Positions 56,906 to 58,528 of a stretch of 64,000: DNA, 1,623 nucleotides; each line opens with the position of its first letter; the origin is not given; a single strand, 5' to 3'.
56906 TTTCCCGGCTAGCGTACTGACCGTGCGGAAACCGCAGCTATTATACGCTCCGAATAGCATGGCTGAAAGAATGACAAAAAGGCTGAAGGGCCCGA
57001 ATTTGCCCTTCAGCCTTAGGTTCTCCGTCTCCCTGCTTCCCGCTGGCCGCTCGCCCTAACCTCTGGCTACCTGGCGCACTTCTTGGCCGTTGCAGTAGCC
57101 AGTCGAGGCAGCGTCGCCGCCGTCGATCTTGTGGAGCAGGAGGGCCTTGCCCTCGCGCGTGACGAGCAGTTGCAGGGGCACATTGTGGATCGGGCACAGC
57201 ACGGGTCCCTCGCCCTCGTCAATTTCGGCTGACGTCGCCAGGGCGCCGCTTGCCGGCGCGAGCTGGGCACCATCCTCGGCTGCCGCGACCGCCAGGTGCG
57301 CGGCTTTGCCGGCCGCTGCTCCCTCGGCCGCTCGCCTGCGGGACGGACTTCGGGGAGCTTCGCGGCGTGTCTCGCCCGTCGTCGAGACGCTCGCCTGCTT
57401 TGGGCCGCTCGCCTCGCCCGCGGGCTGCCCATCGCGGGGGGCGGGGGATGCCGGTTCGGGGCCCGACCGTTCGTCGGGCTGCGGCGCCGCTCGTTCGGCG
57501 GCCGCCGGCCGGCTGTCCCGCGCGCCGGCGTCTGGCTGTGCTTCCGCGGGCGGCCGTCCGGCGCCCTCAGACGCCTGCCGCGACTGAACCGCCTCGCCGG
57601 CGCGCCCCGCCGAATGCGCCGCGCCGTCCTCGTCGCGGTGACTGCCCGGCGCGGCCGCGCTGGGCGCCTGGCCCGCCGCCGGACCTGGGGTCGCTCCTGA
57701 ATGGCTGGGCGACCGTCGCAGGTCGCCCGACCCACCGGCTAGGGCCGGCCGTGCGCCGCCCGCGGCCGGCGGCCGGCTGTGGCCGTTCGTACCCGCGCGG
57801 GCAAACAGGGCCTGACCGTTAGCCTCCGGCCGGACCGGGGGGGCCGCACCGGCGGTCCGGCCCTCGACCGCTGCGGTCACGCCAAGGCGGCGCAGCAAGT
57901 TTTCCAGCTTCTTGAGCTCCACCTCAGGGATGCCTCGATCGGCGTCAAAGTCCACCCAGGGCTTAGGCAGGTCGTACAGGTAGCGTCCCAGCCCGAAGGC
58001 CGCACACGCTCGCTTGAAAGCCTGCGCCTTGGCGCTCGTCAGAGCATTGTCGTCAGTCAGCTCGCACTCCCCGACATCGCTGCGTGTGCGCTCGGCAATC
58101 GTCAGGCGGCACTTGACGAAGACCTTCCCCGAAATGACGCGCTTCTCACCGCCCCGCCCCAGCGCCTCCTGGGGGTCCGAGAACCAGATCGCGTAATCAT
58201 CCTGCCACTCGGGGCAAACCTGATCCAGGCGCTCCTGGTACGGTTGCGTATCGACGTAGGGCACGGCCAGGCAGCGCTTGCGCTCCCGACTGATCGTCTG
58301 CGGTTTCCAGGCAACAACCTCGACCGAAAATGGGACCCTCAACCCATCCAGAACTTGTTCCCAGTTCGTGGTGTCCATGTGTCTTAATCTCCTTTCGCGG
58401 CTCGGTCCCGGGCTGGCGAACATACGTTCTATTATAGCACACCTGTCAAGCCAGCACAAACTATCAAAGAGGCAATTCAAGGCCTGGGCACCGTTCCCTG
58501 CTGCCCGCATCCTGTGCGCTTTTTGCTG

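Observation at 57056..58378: Chromosomal Rad52/DdrA-like single-strand annealing protein with an unusual architecture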

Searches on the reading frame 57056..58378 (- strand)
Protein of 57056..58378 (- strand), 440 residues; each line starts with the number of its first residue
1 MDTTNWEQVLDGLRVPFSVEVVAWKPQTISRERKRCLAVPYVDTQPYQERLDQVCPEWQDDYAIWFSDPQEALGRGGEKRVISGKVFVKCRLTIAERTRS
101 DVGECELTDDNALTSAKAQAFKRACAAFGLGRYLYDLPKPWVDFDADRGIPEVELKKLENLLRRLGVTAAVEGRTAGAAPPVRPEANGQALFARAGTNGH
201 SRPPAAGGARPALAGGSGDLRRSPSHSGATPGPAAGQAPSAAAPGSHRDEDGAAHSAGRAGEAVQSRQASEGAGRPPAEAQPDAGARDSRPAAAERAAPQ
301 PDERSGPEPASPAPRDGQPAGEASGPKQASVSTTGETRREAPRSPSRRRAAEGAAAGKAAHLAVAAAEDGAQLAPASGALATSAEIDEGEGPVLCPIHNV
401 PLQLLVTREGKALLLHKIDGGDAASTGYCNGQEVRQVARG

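Call 3: search_protein_families(library=pfam, proteins=[window:57056-58378:-], max_evalue=10)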
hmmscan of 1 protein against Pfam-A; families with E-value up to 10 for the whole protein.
window:57056-58378:- (440 aa): 1 family
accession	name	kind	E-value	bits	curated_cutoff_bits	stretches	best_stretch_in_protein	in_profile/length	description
PF04098.21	Rad52_Rad22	-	1.4e-08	35.3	20.3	1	11-142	7-142/153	Rad52/22 family double-strand break repair protein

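Call 4: search_protein_families(library=ncbifam, proteins=[window:57056-58378:-], max_evalue=10)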
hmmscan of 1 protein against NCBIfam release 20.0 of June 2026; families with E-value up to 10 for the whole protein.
window:57056-58378:- (440 aa): 1 family
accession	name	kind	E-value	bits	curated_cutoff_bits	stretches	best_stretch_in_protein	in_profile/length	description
NF005846.3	PRK07764.1-6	equivalog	3.6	6.5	625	1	228-372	386-537/628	DNA polymerase III subunit gamma and tau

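Call 5: search_protein_families(library=phrogs, proteins=[window:57056-58378:-], max_evalue=10)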
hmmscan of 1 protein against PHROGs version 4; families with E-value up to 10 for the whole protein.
window:57056-58378:- (440 aa): 2 families
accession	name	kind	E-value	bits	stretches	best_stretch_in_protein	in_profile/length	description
phrog_1097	-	DNA, RNA and nucleotide metabolism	5.5e-22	79.8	1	9-157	3-143/251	Erf-like ssDNA annealing protein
phrog_14970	-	unknown function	0.0024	19.1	1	118-145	95-122/230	-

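Call 6: search_solved_structures(query=window:57056-58378:-, max_evalue=10, show_alignments=3)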
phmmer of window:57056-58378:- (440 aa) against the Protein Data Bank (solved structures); distinct sequences matched with E-value up to 10: 2.
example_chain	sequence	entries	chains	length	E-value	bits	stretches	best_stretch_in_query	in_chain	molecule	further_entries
8t4s_n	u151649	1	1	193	1.2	11.4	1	12-74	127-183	Replicase polyprotein 1ab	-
8ppl_Aj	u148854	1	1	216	1.5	11.1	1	12-73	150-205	Host translation inhibitor nsp1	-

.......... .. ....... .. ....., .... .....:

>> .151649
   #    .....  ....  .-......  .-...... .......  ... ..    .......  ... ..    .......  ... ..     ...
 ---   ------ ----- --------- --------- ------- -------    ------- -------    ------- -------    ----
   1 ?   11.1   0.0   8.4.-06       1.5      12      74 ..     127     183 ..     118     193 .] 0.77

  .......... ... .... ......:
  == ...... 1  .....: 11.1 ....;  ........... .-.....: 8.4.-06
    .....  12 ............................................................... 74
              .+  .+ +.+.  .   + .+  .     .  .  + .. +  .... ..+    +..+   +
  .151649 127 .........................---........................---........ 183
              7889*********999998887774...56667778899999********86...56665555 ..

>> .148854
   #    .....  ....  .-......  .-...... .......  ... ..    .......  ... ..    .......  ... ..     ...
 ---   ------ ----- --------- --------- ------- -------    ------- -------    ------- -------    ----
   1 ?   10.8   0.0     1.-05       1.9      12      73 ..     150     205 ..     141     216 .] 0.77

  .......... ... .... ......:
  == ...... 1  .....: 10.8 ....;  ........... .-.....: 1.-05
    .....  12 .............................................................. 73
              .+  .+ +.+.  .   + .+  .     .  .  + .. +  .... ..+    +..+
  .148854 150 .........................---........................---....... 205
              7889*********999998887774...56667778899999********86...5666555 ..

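Call 7: find_homologous_proteins(query=window:57056-58378:-)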
Query window:57056-58378:- (440 aa): 65 proteins with E <= 0.001 among 8000 candidates.
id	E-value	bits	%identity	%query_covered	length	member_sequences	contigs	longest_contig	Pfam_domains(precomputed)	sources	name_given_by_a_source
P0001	2.0e-284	961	100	100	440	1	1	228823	PF04098.22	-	-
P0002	5.8e-146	505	59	100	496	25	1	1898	PF04098.22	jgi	-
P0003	7.0e-146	505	60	100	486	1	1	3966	PF04098.22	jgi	-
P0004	3.1e-136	473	56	100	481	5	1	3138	PF04098.22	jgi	jgi:Rad52/22 family double-strand break repair protein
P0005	2.2e-133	464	55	100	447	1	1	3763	PF04098.22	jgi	jgi:hypothetical protein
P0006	5.5e-133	462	58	100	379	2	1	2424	PF04098.22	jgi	jgi:hypothetical protein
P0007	9.1e-101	356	77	47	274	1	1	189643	PF04098.22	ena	-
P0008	4.1e-100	354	49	100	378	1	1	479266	PF04098.22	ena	-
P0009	5.6e-95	337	74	37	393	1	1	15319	PF04098.22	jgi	jgi:hypothetical protein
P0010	2.8e-94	335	56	59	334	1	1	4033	PF04098.22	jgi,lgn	jgi:hypothetical protein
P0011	1.4e-91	326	76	37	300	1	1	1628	PF04098.22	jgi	jgi:hypothetical protein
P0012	7.5e-68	248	63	41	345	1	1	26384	PF04098.22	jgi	jgi:hypothetical protein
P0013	1.3e-47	181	52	37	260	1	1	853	PF04098.22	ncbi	-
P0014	1.2e-31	129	39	48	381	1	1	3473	PF04098.22,PF20600.4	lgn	-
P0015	1.4e-30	125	47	32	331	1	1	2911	PF04098.22,PF20600.4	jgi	-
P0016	2.2e-30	124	40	43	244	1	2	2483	PF04098.22,PF20600.4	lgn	-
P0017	1.1e-29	122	53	31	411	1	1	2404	PF04098.22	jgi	jgi:hypothetical protein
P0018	4.2e-29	120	49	34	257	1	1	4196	PF04098.22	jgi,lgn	-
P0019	6.7e-29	119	41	45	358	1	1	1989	PF04098.22,PF04434.23,PF20600.4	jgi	jgi:predicted nucleic acid-binding Zn finger protein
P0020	1.6e-28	118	42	39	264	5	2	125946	PF04098.22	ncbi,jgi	-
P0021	1.9e-28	118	42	39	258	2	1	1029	PF04098.22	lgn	-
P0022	3.7e-28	117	42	39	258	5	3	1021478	PF04098.22,PF20600.4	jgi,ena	jgi:hypothetical protein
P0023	2.5e-27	114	41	41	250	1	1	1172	PF04098.22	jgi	jgi:hypothetical protein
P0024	3.5e-26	110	47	35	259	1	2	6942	PF04098.22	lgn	-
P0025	4.1e-24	104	46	32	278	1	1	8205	PF04098.22,PF20600.4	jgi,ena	-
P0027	2.0e-23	101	42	31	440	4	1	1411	PF04098.22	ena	-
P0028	3.0e-23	101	44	32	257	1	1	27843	PF04098.22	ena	-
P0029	3.0e-23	101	35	47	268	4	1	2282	PF04098.22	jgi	jgi:hypothetical protein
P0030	4.0e-23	100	38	36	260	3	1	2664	PF04098.22,PF20600.4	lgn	-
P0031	8.9e-23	99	49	31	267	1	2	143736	PF04098.22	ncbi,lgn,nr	ncbi:MAG: hypothetical protein ANABAC_1283 [Anaerolineae bacterium]|nr:MAG: hypothetical protein ANA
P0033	2.0e-22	98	43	31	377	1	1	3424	PF04098.22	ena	-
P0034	3.1e-22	97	36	46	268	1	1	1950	PF04098.22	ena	-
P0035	8.5e-22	96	36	49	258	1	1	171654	PF04098.22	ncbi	-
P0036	1.4e-21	95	38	36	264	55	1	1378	PF04098.22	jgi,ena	jgi:hypothetical protein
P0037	1.8e-21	95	41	37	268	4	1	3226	PF04098.22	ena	-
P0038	6.8e-21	93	46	33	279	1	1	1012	PF04098.22,PF20600.4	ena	-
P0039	6.9e-21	93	35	48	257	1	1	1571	PF04098.22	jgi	jgi:hypothetical protein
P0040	6.9e-21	93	37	43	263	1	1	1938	PF04098.22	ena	-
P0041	8.5e-21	93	40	31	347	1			PF04098.22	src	-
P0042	9.3e-21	93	41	31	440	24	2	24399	PF04098.22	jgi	jgi:hypothetical protein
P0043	3.5e-20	91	40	31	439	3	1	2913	PF04098.22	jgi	jgi:hypothetical protein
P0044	4.0e-20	90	40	31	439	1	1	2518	PF04098.22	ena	-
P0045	4.1e-20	90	42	31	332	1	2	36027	PF04098.22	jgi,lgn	jgi:hypothetical protein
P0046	1.5e-19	89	46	32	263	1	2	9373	PF04098.22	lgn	-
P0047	1.7e-19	88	42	33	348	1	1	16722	PF04098.22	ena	-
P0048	2.2e-19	88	44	33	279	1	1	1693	PF04098.22,PF20600.4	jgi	-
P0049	1.1e-18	86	39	32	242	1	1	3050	PF04098.22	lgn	-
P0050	1.2e-18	86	42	32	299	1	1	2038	PF04098.22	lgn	-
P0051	2.6e-18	85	40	32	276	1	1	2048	PF04098.22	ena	-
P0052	3.3e-18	84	40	33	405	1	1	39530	PF04098.22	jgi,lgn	jgi:hypothetical protein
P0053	1.2e-17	82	36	44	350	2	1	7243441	PF04098.22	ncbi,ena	-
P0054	4.9e-17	80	38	32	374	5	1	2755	PF04098.22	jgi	jgi:hypothetical protein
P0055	1.5e-16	79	40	32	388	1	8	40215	PF04098.22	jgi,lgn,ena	-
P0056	2.5e-16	78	38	33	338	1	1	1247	PF04098.22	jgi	jgi:hypothetical protein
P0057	3.8e-16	77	37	37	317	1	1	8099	PF04098.22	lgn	-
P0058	5.3e-16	77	45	25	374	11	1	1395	PF04098.22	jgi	jgi:hypothetical protein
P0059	9.1e-16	76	37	32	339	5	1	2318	PF04098.22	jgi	jgi:hypothetical protein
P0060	4.9e-14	70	34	33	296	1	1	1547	PF04098.22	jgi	jgi:hypothetical protein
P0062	1.2e-13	69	41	37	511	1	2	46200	PF04098.22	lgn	-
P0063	3.8e-12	64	57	16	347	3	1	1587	PF04098.22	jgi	jgi:hypothetical protein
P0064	3.4e-7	48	29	49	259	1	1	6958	PF04098.22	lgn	-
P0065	1.1e-5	43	28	33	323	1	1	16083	PF04098.22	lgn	-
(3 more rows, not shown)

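Call 11: search_protein_families(library=pfam, proteins=[P0014, P0019, P0022, P0053, P0062, P0042, P0012, P0013], max_evalue=0.01)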
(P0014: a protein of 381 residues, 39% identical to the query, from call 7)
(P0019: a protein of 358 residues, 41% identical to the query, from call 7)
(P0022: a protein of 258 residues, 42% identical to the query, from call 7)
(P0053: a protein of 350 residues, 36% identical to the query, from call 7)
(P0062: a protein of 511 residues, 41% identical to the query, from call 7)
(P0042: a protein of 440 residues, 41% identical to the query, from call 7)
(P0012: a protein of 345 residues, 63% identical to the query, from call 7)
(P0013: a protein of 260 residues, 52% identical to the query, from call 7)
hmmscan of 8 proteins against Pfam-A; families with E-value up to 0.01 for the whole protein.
P0014 (381 aa): 2 families
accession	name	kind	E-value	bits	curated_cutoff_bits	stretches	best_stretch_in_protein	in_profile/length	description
PF04098.21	Rad52_Rad22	-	1.6e-12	48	20.3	1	128-259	3-147/153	Rad52/22 family double-strand break repair protein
PF20600.3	ExoX-like_C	-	4.3e-07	29.6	26.5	1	333-358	2-27/30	Exodeoxyribonuclease X-like C-terminal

P0019 (358 aa): 3 families
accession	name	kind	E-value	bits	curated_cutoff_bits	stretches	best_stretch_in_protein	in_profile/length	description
PF04098.21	Rad52_Rad22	-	8.6e-13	48.9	20.3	1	124-251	2-142/153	Rad52/22 family double-strand break repair protein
PF20600.3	ExoX-like_C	-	1.3e-10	40.9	26.5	1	312-337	2-27/30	Exodeoxyribonuclease X-like C-terminal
PF04434.22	SWIM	-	1.1e-06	28.4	19.6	1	42-73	1-34/38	SWIM zinc finger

P0022 (258 aa): 3 families
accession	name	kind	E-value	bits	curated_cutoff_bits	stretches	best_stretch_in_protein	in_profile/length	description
PF04098.21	Rad52_Rad22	-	2.8e-12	47.2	20.3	1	11-131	2-143/153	Rad52/22 family double-strand break repair protein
PF20600.3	ExoX-like_C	-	1.2e-05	25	26.5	1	203-228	4-28/30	Exodeoxyribonuclease X-like C-terminal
PF12843.12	QSregVF_b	-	0.0046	17.2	22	0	199-228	12-36/66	Putative quorum-sensing-regulated virulence factor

P0053 (350 aa): 1 family
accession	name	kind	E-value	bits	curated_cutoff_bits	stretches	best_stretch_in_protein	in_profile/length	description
PF04098.21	Rad52_Rad22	-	4.7e-09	36.8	20.3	1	43-176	2-139/153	Rad52/22 family double-strand break repair protein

P0062 (511 aa): 1 family
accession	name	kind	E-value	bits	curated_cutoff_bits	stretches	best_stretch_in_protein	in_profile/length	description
PF04098.21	Rad52_Rad22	-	3e-07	30.9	20.3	1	9-129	4-143/153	Rad52/22 family double-strand break repair protein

P0042 (440 aa): 1 family
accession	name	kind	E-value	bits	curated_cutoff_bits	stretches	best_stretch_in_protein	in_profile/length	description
PF04098.21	Rad52_Rad22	-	1.7e-17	64.2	20.3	1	35-178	3-147/153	Rad52/22 family double-strand break repair protein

P0012 (345 aa): 1 family
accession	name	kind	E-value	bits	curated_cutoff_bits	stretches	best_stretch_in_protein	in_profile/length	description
PF04098.21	Rad52_Rad22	-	3.2e-13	50.3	20.3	1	4-138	4-143/153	Rad52/22 family double-strand break repair protein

P0013 (260 aa): 1 family
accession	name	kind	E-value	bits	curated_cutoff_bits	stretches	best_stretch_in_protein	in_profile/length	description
PF04098.21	Rad52_Rad22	-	3.1e-11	43.9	20.3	1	7-150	3-148/153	Rad52/22 family double-strand break repair protein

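Call 12: find_encoding_contigs(protein=P0008, flank=10000, max_places=3)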
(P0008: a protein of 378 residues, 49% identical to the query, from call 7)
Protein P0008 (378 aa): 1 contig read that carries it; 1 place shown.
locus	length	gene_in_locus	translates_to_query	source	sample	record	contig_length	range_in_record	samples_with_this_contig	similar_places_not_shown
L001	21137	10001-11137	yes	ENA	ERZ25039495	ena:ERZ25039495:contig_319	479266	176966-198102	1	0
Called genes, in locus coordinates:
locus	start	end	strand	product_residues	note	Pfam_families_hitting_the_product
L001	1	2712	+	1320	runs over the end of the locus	PF00884:Sulfatase, PF16347:SGSH_C, PF07719:TPR_2 (weak), PF13414:TPR_11, PF14559:TPR_19, PF13414:TPR_11, PF13432:TPR_16, PF13432:TPR_16, +24 more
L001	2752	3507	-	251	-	PF12055:DUF3536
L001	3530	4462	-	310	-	PF12055:DUF3536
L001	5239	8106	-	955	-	PF00128:Alpha-amylase, PF16657:Malt_amylase_C, PF18085:Mak_N_cap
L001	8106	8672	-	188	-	PF00128:Alpha-amylase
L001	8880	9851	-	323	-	PF00903:Glyoxalase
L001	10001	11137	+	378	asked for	PF04098:Rad52_Rad22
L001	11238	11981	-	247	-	PF01061:ABC2_membrane (weak), PF12698:ABC2_membrane_3 (weak)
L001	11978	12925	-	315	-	PF00005:ABC_tran, PF13304:AAA_21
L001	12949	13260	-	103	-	PF01022:HTH_5 (weak), PF13601:HTH_34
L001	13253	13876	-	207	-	-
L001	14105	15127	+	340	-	PF00356:LacI, PF00532:Peripla_BP_1, PF13407:Peripla_BP_4, PF13377:Peripla_BP_3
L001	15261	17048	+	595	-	PF01547:SBP_bac_1, PF13416:SBP_bac_8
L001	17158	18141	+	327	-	-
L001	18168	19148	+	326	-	PF00528:BPD_transp_1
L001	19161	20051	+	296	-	PF00528:BPD_transp_1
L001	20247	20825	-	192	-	-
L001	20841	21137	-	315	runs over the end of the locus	-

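Call 13: find_encoding_contigs(protein=P0007, flank=10000, max_places=3)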
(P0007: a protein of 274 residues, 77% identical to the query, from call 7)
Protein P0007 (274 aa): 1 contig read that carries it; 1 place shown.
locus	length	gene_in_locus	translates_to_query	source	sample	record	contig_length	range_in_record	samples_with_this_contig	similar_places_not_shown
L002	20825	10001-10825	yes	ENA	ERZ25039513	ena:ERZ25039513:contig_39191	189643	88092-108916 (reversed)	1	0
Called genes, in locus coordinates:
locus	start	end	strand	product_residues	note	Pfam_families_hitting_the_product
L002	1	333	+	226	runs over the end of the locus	-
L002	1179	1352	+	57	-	PF13186:SPASM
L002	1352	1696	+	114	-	-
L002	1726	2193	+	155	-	PF13489:Methyltransf_23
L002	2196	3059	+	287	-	PF00535:Glycos_transf_2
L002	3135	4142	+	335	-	PF01075:Glyco_transf_9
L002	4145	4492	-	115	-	-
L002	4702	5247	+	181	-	PF01075:Glyco_transf_9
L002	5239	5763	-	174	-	-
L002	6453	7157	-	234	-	PF16657:Malt_amylase_C (weak)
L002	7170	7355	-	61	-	PF16657:Malt_amylase_C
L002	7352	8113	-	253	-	PF00128:Alpha-amylase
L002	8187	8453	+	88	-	-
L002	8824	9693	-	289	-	PF00903:Glyoxalase (faint)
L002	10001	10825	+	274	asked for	PF04098:Rad52_Rad22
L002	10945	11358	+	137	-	-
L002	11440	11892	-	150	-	PF00005:ABC_tran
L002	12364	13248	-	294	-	PF00664:ABC_membrane (weak)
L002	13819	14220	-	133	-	PF25954:Beta-barrel_RND_2, PF25990:Beta-barrel_YknX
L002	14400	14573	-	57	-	-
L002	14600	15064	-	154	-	PF25881:HH_YBHG (weak)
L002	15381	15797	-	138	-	-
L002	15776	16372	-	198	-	-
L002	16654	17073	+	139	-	-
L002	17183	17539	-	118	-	-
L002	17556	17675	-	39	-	-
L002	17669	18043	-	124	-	PF00005:ABC_tran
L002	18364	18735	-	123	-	-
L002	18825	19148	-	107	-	PF00365:PFK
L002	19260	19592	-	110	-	PF00365:PFK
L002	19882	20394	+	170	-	-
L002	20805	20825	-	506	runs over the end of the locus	PF08494:DEAD_assoc, PF23236:WHD_2nd_Lhr (faint), PF23235:WHD_3rd_Lhr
